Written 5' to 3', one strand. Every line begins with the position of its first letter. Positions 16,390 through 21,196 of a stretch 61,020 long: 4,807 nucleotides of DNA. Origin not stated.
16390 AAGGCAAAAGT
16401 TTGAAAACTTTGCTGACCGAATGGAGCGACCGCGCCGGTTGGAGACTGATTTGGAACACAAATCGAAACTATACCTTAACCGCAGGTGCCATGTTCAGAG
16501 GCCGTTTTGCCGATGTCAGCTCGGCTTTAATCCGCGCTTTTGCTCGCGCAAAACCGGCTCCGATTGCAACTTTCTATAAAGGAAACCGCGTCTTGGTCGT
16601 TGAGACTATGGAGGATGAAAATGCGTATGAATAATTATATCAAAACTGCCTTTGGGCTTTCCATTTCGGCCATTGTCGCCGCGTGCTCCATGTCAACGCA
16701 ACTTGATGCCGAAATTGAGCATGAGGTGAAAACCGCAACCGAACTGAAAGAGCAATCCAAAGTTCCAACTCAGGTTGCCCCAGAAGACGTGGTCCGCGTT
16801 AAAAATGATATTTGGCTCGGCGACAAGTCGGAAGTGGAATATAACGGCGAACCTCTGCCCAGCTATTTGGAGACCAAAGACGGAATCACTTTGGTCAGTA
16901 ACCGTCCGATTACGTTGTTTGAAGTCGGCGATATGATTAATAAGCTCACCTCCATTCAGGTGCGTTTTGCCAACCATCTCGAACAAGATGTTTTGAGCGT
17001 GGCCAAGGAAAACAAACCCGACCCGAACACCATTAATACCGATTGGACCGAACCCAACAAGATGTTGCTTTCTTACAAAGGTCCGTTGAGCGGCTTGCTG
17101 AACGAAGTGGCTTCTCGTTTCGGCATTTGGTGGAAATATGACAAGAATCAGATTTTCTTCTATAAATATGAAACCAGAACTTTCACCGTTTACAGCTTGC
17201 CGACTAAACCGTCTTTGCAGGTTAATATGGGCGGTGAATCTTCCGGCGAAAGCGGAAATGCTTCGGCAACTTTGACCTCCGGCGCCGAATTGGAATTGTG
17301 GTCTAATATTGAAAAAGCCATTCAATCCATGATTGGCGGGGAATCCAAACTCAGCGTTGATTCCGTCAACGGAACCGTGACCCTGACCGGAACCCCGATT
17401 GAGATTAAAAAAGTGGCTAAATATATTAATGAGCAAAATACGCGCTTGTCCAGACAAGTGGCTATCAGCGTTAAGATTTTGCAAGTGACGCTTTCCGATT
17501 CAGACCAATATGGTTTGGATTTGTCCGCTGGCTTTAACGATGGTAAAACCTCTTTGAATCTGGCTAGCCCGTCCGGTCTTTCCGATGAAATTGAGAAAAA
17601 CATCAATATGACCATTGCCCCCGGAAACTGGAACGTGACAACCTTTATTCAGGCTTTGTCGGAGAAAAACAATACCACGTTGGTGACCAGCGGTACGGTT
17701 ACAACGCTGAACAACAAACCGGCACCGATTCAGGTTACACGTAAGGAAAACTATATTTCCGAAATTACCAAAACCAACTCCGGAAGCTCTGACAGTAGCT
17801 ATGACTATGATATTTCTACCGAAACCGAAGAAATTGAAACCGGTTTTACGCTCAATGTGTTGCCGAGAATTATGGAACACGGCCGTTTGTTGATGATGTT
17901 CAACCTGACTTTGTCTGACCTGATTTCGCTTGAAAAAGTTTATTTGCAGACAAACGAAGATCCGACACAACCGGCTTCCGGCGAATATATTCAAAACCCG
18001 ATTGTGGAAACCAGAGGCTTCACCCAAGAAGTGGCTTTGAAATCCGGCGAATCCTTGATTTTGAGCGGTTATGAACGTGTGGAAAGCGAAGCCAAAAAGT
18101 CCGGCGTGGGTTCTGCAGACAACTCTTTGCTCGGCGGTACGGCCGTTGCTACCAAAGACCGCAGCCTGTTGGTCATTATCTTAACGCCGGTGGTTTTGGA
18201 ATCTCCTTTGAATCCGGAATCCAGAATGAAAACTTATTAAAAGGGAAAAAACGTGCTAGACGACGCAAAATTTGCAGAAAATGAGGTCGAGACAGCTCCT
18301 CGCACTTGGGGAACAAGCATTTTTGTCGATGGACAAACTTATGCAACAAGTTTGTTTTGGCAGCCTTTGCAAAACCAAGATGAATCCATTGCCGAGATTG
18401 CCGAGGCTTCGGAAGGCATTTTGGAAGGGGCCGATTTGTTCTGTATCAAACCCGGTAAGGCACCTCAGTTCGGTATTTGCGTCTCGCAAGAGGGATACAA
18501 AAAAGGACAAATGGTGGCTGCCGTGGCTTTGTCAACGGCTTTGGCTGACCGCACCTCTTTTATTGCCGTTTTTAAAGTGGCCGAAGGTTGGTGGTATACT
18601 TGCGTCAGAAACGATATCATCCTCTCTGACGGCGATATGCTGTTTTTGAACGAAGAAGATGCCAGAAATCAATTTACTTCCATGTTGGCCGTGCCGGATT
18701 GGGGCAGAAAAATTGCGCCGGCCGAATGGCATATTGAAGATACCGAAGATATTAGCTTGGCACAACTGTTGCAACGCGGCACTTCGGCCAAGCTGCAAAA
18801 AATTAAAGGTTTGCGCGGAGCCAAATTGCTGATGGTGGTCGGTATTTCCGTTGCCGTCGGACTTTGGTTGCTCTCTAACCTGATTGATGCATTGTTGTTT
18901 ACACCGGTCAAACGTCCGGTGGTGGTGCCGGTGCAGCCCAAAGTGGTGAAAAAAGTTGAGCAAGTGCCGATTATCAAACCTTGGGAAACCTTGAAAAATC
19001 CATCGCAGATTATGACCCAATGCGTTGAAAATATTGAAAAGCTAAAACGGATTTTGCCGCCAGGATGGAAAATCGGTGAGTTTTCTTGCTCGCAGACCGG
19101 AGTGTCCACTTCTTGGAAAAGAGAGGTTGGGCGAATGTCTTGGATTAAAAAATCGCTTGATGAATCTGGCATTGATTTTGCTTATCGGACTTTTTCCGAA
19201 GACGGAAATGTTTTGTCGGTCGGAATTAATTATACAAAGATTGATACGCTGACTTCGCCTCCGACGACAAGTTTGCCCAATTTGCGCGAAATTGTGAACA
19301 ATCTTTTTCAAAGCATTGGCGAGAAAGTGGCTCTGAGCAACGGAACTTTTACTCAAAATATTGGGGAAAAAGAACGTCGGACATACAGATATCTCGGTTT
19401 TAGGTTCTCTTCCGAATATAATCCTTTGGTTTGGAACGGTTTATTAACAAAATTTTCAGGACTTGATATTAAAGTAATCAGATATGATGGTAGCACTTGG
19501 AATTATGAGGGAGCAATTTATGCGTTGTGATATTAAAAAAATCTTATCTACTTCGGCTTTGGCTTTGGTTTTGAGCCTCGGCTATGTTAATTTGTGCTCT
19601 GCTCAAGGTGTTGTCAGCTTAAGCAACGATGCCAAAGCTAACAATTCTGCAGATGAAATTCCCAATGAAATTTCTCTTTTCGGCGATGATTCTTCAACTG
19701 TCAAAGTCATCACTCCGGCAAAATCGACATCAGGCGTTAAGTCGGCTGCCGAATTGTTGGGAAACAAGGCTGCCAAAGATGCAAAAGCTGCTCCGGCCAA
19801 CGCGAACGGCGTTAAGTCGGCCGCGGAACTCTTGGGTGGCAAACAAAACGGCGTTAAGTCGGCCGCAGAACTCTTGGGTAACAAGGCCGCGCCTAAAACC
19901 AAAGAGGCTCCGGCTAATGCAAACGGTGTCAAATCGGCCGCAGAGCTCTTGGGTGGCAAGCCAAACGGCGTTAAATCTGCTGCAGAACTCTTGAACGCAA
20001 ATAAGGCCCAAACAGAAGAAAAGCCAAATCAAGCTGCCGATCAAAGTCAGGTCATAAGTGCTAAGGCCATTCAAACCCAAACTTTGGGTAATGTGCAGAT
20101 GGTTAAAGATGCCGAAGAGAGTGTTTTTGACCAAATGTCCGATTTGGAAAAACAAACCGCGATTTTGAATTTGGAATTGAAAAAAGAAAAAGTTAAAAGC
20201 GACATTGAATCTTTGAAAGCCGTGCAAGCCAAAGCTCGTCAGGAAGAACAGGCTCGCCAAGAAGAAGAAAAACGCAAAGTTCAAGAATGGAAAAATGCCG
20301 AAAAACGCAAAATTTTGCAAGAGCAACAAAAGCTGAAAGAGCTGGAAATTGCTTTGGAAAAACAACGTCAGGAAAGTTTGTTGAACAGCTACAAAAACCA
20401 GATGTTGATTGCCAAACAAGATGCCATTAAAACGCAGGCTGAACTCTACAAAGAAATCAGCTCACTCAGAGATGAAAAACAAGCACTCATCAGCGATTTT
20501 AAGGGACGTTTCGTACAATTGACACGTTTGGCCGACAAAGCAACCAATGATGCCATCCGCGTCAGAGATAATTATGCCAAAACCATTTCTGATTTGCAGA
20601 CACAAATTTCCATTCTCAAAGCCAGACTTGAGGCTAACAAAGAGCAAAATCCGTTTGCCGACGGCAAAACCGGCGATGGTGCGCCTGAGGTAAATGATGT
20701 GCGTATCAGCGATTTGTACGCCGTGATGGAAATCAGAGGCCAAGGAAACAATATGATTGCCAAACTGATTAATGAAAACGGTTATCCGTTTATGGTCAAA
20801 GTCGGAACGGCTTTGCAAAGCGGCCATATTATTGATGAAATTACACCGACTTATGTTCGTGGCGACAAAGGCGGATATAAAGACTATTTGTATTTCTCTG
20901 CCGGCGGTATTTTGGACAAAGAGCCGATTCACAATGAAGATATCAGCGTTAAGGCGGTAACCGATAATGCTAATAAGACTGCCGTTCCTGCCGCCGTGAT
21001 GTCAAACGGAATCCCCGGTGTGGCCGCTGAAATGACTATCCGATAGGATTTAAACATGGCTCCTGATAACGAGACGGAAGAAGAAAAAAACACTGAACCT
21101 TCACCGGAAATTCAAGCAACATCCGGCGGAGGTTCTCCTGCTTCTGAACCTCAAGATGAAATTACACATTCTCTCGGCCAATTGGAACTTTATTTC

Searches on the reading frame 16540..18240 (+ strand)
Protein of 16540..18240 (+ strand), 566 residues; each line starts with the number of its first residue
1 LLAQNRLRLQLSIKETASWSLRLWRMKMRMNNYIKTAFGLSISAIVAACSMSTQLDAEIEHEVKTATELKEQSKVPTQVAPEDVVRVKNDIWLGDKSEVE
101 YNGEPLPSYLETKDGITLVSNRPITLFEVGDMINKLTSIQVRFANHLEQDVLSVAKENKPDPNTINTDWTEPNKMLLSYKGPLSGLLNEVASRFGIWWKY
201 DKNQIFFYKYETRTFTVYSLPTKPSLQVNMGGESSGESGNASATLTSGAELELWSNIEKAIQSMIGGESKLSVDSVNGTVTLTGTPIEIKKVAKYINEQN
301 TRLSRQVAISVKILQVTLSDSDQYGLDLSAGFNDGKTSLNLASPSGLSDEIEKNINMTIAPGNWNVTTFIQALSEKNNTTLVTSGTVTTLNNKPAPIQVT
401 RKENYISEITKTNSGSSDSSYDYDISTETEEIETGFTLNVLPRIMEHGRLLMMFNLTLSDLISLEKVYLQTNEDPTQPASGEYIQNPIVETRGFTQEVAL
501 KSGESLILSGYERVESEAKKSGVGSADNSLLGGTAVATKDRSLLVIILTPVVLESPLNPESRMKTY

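Call 5: search_protein_families(library=pfam, proteins=[window:16540-18240:+], max_evalue=0.01)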
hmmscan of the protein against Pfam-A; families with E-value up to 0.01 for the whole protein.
window:16540-18240:+ (566 aa): 3 families
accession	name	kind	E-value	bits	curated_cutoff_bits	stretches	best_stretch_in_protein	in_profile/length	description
PF00263.26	Secretin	-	2.2e-15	57.1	27.5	1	372-552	1-167/169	Bacterial type II and III secretion system protein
PF07655.18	Secretin_N_2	-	0.0046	17.9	23.4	1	232-268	42-80/91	Secretin N-terminal domain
PF23248.1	KH_PARP14_2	-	0.0047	17.2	27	0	251-306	10-65/72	PARP14, second type I KH domain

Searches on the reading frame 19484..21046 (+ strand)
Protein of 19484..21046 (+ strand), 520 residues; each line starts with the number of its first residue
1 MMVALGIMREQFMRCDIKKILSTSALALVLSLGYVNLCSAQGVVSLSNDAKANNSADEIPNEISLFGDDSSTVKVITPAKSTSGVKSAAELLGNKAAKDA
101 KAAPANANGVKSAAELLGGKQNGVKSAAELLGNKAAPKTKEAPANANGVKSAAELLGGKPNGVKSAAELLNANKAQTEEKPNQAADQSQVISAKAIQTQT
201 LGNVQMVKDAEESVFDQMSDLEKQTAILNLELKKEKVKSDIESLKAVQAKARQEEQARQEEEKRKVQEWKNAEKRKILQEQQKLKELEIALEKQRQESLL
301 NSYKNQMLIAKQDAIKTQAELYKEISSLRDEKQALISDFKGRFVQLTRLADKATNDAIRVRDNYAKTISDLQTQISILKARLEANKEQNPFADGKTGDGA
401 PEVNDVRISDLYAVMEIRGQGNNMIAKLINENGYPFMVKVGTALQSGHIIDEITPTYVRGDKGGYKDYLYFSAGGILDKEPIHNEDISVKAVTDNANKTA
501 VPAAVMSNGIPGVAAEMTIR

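Call 5: search_protein_families(library=pfam, proteins=[window:19484-21046:+], max_evalue=0.01)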
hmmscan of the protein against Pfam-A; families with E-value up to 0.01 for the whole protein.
window:19484-21046:+ (520 aa): 0 families

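Call 13: search_protein_families(library=ncbifam, proteins=[window:19484-21046:+], max_evalue=0.01)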
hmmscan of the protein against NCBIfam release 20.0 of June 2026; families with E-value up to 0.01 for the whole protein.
window:19484-21046:+ (520 aa): 2 families
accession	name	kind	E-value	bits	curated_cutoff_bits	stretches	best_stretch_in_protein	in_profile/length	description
TIGR02168.1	SMC_prok_B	equivalog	0.00079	17.3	567.35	1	105-388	555-848/1181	chromosome segregation protein SMC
TIGR03021.1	pilP_fam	equivalog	0.0018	19.3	34.65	1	368-458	7-116/119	type IV pilus biogenesis protein PilP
